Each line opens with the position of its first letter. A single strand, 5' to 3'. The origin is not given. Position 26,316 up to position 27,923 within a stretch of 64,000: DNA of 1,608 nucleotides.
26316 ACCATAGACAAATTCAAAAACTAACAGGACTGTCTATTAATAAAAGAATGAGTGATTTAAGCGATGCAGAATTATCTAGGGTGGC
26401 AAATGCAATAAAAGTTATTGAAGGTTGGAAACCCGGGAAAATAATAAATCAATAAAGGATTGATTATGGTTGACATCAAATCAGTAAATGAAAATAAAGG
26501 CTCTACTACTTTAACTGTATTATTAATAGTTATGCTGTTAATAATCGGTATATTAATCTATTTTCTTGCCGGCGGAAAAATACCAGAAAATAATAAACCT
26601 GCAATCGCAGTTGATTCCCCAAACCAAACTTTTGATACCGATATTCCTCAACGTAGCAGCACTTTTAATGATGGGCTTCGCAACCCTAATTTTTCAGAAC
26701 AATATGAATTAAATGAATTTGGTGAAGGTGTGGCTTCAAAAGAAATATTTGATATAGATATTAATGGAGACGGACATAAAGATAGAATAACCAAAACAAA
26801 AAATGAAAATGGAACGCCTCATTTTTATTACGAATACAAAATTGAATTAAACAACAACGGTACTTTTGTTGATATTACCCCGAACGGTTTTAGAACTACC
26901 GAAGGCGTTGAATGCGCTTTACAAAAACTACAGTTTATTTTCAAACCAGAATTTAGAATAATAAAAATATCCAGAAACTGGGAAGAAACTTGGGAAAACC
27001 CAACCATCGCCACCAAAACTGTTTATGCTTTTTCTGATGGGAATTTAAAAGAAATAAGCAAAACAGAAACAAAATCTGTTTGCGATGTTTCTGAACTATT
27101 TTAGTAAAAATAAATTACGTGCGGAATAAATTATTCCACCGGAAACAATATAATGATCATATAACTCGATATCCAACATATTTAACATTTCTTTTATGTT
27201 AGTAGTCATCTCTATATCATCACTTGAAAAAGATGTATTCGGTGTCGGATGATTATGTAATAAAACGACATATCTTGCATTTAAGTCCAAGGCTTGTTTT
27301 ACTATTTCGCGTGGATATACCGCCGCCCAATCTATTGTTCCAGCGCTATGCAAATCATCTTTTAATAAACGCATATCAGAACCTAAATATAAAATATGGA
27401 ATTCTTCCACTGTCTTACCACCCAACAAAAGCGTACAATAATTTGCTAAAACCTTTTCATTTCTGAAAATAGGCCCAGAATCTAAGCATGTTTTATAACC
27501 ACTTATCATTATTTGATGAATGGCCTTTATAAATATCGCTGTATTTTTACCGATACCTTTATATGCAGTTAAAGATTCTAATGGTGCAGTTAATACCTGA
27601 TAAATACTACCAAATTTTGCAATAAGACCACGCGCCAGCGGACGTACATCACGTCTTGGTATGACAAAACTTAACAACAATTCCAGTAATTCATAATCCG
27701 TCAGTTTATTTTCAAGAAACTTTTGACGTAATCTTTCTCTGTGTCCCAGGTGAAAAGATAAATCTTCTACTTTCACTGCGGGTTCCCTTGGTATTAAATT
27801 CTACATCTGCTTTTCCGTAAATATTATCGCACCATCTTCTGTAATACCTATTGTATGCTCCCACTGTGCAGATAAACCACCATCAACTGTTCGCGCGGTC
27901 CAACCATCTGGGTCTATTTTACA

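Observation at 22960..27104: Two paralogous proteins sharing an unassigned ~130-aa C-terminal domain bracket the zapA locus, with an acidic disordered protein and a small membrane protein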

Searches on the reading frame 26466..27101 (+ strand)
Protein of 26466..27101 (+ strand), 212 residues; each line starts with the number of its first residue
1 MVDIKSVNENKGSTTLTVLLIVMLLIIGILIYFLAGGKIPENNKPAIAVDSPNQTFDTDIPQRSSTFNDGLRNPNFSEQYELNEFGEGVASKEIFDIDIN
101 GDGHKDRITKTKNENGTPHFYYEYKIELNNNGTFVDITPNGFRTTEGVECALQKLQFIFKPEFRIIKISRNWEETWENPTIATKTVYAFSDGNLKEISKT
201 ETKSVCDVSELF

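Call 4: search_protein_families(library=pfam, proteins=[window:26466-27101:+], max_evalue=1)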
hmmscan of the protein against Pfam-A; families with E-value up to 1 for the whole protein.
window:26466-27101:+ (212 aa): 3 families
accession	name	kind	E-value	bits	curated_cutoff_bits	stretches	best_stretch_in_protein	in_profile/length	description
PF21955.1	CarG-like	-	0.0055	17.3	28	1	94-139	5-50/144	Carbapenem resistance protein CarG-like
PF13396.11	PLDc_N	-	0.028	14.8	23.3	1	18-36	23-41/42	Phospholipase_D-nuclease N-terminal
PF13517.12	FG-GAP_3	-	0.19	12.8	26.9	0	98-146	1-41/61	FG-GAP-like repeat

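Call 5: search_protein_families(library=ncbifam, proteins=[window:26466-27101:+], max_evalue=1)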
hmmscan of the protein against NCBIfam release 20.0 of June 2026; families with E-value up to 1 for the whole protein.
window:26466-27101:+ (212 aa): 3 families
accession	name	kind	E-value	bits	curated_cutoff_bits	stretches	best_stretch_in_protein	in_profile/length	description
NF006283.1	PRK08455.1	equivalog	0.05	13.2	187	1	17-54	24-61/182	flagellar basal body-associated protein FliL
NF042931.1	SAG1386_EF1546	equivalog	0.11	12.5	80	1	10-35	25-50/158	SAG1386/EF1546 family surface-associated protein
NF047539.1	XAC2610_fam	domain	0.13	12.8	35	1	98-166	5-61/89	XAC2610-related protein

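Call 6: search_protein_families(library=phrogs, proteins=[window:26466-27101:+], max_evalue=1)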
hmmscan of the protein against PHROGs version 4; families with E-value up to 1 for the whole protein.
window:26466-27101:+ (212 aa): 1 family
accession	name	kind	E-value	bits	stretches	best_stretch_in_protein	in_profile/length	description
phrog_17344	-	unknown function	0.29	12.3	0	123-140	9-26/55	-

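Call 30: find_homologous_proteins(query=window:26466-27101:+, max_evalue=0.001)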
Query window:26466-27101:+ (212 aa): 154 proteins with E <= 0.001 among 251 candidates; the best 120 are listed.
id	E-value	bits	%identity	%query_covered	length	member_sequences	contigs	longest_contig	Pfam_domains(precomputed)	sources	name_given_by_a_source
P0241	5.2e-136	469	99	100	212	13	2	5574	-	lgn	-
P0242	4.8e-82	293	60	97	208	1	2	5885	-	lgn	-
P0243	2.4e-81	290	61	96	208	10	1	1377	-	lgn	-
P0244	5.7e-80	286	60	87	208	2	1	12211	-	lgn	-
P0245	9.1e-80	285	59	97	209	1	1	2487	-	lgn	-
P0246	6.0e-79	283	59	98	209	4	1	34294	-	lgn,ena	-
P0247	6.1e-79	282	60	98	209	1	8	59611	-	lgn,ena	-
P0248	9.5e-79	282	61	96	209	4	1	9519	-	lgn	-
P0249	1.4e-78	281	59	98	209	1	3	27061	-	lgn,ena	-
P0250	2.2e-78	281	59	99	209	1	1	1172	-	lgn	-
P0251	2.4e-78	281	59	98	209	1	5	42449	-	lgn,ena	-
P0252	2.5e-78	280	59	100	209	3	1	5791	-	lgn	-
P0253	2.8e-78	280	59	95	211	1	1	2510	-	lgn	-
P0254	3.3e-78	280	59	98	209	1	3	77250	-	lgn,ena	-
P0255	3.8e-78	280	60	87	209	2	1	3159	-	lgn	-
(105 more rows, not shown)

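Call 42: predict_structure(alignment_id=A2)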
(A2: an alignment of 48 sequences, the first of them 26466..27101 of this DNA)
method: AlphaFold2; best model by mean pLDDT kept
length: 212 residues; sequences in the alignment: 48
mean_pLDDT: 86.1   pTM: 0.67
mean pLDDT of the five models: 86.1, 85.3, 85.1, 84.9, 84.5
residues with pLDDT >= 90: 152; 70-90: 18; 50-70: 16; < 50: 26
segments of 3 or more residues with pLDDT < 50: 43-63
pLDDT, mean of each block of 10 residues (from residue 1): 50 77 96 76 47 42 71 97 98 98 97 96 98 97 93 97 97 87 98 98 96 94
secondary structure, 60 per line:
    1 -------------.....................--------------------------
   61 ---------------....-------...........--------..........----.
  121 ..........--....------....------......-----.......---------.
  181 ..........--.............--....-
elements in order: H14-34 E76-79 E87-97 E106-115 E120-130 E133-136 E143-146 E153-158 E164-170 E180-190 E193-205 H208-211

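Call 75: search_protein_families(library=padloc, proteins=[window:26466-27101:+], max_evalue=0.01)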
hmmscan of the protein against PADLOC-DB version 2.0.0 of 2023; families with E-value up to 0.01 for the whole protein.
window:26466-27101:+ (212 aa): 0 families

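Call 80: search_protein_families(library=pfam, alignment_id=A2, max_evalue=0.01)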
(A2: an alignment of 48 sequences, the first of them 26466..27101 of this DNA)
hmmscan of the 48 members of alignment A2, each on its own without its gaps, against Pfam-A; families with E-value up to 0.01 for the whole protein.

A. member 1, window:26466-27101:+ (212 aa): 1 family
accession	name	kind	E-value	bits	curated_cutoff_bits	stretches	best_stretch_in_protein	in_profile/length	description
PF21955.1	CarG-like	-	0.0055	17.3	28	0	94-139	5-50/144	Carbapenem resistance protein CarG-like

B. families by the number of members that match (of 48 scanned): 4 families
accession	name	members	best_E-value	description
PF21955.1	CarG-like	14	0.0005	Carbapenem resistance protein CarG-like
PF01839.29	FG-GAP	1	0.0011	FG-GAP repeat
PF10149.14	TM231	1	0.008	Transmembrane protein 231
PF13517.12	FG-GAP_3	1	0.0084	FG-GAP-like repeat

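Call 81: search_solved_structures(query=A2, max_evalue=1, show_alignments=2)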
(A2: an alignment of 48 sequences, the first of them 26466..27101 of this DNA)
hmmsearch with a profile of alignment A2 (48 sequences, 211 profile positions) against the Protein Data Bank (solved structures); distinct sequences matched with E-value up to 1: 3.
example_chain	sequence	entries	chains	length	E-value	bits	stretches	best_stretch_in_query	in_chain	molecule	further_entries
3hz2_A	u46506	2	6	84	0.52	13.1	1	100-147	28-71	Beta/gama crystallin family protein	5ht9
2k1w_A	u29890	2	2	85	0.53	13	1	100-147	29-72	Beta/gama crystallin family protein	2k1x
8fk7_A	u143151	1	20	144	0.76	12.5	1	10-55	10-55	Flagellin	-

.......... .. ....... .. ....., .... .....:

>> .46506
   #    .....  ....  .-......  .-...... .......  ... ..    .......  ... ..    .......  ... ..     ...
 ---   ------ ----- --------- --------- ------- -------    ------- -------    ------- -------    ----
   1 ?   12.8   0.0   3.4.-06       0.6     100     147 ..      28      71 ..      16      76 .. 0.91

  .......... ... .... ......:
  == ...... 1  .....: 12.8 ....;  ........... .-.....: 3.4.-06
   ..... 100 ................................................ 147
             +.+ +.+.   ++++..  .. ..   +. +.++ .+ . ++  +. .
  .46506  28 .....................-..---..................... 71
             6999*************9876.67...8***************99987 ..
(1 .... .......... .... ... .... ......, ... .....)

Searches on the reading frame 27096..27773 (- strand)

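Call 4: search_protein_families(library=pfam, proteins=[window:27096-27773:-], max_evalue=1)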
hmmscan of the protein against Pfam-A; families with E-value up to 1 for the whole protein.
window:27096-27773:- (225 aa): 5 families
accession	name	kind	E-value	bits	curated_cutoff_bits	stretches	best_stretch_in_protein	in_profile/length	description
PF04002.20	RadC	-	1.5e-31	109.3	22.1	1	105-219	3-117/121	RadC-like JAB domain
PF20582.4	UPF0758_N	-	1.2e-06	28.9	27.1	1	12-79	11-76/77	UPF0758 N-terminal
PF14464.11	Prok-JAB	-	0.00061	20.1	25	1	113-189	21-89/114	Prokaryotic homologs of the JAB domain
PF12826.13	HHH_2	-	0.011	16.3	27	1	46-83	15-52/64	Helix-hairpin-helix motif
PF14520.12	HHH_5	-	0.21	12.5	27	1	46-79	14-48/57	Helix-hairpin-helix domain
